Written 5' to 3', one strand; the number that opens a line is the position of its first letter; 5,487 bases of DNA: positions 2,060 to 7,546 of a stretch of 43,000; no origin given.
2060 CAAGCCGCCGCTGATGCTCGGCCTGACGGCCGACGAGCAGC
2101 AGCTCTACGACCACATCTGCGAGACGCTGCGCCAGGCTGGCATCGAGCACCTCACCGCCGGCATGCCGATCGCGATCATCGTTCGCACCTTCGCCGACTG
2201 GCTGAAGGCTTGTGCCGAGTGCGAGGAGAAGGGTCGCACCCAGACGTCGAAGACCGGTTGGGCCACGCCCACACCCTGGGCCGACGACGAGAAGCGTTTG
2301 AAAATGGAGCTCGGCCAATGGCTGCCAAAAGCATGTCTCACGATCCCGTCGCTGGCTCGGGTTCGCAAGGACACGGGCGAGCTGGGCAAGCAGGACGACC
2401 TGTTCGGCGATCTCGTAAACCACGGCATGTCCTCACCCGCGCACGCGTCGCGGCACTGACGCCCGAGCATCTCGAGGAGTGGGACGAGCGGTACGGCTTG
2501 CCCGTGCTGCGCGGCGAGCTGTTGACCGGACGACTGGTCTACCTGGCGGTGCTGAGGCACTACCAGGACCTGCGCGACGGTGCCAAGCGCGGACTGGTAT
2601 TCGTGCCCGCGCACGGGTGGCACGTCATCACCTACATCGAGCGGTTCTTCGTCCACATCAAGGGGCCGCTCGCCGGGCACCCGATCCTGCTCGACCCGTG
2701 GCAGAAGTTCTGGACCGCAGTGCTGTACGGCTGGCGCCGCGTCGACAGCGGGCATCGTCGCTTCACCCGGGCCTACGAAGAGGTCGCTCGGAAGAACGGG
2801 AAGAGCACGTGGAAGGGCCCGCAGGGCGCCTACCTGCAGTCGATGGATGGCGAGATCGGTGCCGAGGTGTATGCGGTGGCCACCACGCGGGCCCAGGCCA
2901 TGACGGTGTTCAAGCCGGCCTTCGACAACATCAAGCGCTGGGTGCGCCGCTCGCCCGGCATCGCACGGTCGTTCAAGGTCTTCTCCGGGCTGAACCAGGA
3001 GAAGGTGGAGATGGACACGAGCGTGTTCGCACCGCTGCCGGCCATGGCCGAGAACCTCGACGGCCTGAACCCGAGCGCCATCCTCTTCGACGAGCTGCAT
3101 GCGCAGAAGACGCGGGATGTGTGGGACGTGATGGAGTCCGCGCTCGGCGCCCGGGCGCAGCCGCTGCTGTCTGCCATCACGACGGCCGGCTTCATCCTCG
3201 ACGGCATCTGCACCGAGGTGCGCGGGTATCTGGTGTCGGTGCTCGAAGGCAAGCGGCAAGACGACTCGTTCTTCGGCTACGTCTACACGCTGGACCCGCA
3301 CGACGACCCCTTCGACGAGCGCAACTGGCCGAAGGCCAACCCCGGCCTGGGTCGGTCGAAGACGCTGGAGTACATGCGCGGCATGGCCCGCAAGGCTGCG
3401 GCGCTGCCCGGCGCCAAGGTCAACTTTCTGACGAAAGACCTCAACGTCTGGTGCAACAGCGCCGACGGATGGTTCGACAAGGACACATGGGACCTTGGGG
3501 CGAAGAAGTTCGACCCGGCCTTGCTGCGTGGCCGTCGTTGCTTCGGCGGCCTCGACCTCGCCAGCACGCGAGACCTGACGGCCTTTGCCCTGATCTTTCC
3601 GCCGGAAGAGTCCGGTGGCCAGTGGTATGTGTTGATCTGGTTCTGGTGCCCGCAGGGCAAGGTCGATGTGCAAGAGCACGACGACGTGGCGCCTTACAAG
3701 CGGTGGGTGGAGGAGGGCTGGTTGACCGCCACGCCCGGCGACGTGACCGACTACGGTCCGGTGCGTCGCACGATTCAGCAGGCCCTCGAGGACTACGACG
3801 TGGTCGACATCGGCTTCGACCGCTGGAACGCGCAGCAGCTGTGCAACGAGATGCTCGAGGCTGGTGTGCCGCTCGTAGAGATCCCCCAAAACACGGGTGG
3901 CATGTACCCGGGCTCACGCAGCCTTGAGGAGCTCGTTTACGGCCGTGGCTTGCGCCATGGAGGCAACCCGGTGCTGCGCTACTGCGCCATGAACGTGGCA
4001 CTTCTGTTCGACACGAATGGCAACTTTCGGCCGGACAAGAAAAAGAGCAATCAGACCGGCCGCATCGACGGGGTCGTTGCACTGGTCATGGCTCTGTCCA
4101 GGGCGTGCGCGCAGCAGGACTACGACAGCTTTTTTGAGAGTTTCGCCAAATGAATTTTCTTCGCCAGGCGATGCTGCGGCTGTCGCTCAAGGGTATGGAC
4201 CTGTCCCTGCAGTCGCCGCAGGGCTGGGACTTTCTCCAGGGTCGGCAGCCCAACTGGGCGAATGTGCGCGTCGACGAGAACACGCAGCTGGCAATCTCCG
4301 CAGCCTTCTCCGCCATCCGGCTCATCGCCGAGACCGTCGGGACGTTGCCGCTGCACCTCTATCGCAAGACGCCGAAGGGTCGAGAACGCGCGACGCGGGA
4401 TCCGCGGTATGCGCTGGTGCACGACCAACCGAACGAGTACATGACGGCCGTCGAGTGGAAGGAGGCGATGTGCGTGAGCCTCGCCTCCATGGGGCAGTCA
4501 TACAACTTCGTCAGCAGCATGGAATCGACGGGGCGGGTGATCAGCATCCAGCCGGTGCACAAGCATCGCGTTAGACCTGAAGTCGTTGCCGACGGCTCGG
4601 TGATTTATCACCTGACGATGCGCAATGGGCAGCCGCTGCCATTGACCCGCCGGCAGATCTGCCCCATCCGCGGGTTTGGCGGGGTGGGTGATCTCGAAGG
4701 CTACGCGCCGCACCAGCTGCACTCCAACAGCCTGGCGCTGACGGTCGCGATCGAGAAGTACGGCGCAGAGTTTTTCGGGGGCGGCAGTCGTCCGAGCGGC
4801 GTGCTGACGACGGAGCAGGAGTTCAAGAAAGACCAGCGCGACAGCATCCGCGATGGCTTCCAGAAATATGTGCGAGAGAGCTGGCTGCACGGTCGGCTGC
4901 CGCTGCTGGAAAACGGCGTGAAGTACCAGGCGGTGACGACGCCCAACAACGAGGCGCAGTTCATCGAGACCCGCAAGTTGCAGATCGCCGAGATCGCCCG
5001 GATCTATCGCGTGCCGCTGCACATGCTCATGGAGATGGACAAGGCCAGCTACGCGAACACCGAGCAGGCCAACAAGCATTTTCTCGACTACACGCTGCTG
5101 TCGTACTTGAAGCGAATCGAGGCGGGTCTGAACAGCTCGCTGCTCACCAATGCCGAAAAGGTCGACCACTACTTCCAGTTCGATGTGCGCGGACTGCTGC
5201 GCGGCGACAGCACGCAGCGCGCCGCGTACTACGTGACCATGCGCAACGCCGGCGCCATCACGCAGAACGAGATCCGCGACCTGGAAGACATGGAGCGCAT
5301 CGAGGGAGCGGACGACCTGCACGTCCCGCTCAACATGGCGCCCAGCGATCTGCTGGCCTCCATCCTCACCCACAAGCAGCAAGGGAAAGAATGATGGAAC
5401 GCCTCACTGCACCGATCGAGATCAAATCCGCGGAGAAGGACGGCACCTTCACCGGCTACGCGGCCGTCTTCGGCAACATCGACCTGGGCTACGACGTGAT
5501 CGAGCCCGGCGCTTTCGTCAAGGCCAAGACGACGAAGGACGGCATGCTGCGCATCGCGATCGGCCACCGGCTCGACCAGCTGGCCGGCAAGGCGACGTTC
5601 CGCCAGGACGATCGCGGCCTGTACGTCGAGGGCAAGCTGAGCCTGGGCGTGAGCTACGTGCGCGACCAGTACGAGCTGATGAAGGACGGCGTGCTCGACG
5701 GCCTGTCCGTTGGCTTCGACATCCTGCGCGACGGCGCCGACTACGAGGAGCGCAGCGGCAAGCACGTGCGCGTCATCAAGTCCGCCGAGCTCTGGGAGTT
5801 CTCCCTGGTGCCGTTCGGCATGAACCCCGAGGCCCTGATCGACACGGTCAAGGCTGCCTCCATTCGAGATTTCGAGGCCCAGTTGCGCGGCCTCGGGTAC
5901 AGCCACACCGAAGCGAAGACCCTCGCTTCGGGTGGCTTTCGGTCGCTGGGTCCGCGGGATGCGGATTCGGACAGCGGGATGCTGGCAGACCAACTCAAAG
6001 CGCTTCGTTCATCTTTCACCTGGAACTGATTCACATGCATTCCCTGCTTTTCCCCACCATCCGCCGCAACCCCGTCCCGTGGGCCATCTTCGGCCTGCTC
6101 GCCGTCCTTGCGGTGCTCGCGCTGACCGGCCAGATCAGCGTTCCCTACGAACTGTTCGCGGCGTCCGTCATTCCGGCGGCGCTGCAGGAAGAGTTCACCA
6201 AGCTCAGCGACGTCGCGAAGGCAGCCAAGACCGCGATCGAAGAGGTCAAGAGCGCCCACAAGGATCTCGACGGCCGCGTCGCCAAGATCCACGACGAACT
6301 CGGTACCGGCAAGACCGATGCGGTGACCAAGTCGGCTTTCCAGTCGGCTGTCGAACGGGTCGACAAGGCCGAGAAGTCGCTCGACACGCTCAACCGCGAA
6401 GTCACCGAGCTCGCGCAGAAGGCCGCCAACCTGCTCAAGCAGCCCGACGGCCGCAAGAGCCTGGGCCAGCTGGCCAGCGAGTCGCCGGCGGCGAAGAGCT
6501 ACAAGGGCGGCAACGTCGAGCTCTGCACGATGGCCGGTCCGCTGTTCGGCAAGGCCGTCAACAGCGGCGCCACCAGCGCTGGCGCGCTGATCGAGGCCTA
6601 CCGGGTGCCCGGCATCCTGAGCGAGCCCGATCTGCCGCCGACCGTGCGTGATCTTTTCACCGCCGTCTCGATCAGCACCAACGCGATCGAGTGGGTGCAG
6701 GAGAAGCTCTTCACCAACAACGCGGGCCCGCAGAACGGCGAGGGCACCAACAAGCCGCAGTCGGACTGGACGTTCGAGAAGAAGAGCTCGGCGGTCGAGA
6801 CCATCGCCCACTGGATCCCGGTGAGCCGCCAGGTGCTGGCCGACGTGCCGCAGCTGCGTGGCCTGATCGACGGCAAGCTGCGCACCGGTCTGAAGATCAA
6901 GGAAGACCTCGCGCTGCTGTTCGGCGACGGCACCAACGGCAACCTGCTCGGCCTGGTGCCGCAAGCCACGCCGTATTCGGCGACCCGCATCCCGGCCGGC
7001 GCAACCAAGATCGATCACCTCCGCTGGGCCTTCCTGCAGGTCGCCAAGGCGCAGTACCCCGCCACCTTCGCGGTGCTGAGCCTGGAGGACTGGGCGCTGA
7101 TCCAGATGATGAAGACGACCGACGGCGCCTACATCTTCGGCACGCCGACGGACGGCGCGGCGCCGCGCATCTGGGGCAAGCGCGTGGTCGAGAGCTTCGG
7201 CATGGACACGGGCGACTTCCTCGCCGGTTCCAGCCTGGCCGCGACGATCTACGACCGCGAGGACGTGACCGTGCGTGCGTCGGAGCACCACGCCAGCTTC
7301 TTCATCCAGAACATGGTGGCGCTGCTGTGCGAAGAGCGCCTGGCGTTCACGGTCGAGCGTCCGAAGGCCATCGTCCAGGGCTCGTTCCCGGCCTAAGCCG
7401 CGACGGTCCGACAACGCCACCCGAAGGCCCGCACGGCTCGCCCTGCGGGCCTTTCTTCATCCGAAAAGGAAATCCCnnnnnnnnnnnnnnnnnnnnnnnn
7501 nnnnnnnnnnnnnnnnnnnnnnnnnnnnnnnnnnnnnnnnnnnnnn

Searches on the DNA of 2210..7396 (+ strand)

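Call 92: search_dna_similar(query=window:2210-7396:+, collection=phages, mode=distant, max_rows=8)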
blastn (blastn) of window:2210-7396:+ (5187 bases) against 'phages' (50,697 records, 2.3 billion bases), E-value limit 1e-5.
Records with a match: 121; places in all: 121; records where one place covers at least 80% of the query: 0.
Best place of each record, by identity: 80-90% 1; 60-80% 120.
By first word of the organism name: Ralstonia 57; Pseudomonas 24; Escherichia 12; Gordonia 4; Burkholderia 3; Arthrobacter 3; Stenotrophomonas 2; Vibrio 2; Enterobacteria 2; Acidovorax 1; and 11 more.
By host as written in the record: Ralstonia solanacearum 45; Pseudomonas aeruginosa 13; Escherichia coli 10; - 7; Pseudomonas aeruginosa 147 3; Arthrobacter globiformis B-2979 3; Ralstonia solanacearum T391 2; Ralstonia pseudosolanacearum I-15 (MT017) 2; and 33 more.
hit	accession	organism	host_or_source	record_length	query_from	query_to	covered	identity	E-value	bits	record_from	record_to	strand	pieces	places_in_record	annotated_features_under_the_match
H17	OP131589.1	Acidovorax phage Aval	Acidovorax valerianellae GBBC 3043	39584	880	5183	58%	74.1%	0e+0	1842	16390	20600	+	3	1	portal protein | major capsid protein | terminase large subunit | prohead protease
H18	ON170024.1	Ralstonia phage YO005_1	Ralstonia solanacearum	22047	242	1886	32%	72.5%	0e+0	880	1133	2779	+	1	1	record has no annotation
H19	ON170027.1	Ralstonia phage YO007_1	Ralstonia solanacearum R280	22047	242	1886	32%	72.5%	0e+0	880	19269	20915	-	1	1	record has no annotation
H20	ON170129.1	Ralstonia phage YO075_1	Ralstonia solanacearum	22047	242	1886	32%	72.5%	0e+0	880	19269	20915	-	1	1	record has no annotation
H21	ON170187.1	Ralstonia phage YO107_1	Ralstonia solanacearum T440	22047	242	1886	32%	72.5%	0e+0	880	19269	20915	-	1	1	record has no annotation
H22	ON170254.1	Ralstonia phage YO149_1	Ralstonia solanacearum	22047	242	1886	32%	72.5%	0e+0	880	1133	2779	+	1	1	record has no annotation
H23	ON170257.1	Ralstonia phage YO151_1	Ralstonia solanacearum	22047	242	1886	32%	72.5%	0e+0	880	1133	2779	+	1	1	record has no annotation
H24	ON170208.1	Ralstonia phage YO122_1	Ralstonia solanacearum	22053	242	1886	32%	72.3%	0e+0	873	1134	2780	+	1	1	record has no annotation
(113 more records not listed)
